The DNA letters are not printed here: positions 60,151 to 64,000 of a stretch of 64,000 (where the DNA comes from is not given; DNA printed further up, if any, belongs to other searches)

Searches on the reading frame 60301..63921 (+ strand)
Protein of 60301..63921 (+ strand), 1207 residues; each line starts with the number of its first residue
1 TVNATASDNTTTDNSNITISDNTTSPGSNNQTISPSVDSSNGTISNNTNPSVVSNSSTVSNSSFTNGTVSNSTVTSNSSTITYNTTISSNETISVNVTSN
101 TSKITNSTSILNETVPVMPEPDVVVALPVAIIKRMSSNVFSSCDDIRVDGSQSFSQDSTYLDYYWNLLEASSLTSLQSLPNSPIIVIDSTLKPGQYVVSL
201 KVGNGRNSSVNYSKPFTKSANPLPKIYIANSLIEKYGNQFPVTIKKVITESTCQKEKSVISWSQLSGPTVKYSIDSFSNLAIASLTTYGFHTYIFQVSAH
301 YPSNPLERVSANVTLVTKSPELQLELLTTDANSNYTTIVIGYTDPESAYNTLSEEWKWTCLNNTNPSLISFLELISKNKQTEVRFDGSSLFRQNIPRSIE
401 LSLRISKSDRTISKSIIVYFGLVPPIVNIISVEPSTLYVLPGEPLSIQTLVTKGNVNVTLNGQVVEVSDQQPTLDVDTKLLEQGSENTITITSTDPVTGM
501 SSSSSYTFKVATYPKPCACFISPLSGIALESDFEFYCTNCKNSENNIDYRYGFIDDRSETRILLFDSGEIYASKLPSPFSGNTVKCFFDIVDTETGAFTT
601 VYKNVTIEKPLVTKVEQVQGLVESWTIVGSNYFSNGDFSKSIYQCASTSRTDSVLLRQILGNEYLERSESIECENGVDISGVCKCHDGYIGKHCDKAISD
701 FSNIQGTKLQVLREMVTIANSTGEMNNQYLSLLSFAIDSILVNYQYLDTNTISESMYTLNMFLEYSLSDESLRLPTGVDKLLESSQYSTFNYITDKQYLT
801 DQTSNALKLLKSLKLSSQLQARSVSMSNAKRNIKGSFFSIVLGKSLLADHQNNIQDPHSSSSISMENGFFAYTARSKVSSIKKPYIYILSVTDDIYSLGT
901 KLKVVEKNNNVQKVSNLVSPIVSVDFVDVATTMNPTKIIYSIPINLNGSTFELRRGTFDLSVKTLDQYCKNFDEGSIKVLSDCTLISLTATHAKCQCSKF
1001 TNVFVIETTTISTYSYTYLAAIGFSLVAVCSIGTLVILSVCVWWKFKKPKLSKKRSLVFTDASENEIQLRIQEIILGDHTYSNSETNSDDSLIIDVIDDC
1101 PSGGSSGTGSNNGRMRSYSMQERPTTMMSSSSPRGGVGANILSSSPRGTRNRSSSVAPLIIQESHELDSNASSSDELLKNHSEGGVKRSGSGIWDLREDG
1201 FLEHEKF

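Call 53: search_protein_families(library=pfam, max_evalue=1, proteins=[window:60301-63921:+])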
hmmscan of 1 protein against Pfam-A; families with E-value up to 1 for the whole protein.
window:60301-63921:+ (1207 aa): 6 families
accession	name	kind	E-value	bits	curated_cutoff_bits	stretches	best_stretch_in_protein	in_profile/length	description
PF02010.21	REJ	-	2.3e-14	53.3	25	1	70-640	28-445/452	REJ domain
PF25024.1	EGF_TEN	-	0.012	15.6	65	1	669-696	193-221/234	Teneurin EGF domain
PF00053.31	EGF_laminin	-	0.013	16.1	21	1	669-696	9-33/49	Laminin EGF domain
PF23106.1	EGF_Teneurin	-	0.014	15.9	24.3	1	674-697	7-30/30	Teneurin-like EGF domain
PF24887.1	EGF_STAB1-2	-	0.017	16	27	1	672-697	21-49/50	Stabilin-1/2, EGF-like domain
PF11022.13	ATP19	-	0.072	13.9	27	1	1031-1073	18-59/67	ATP synthase subunit K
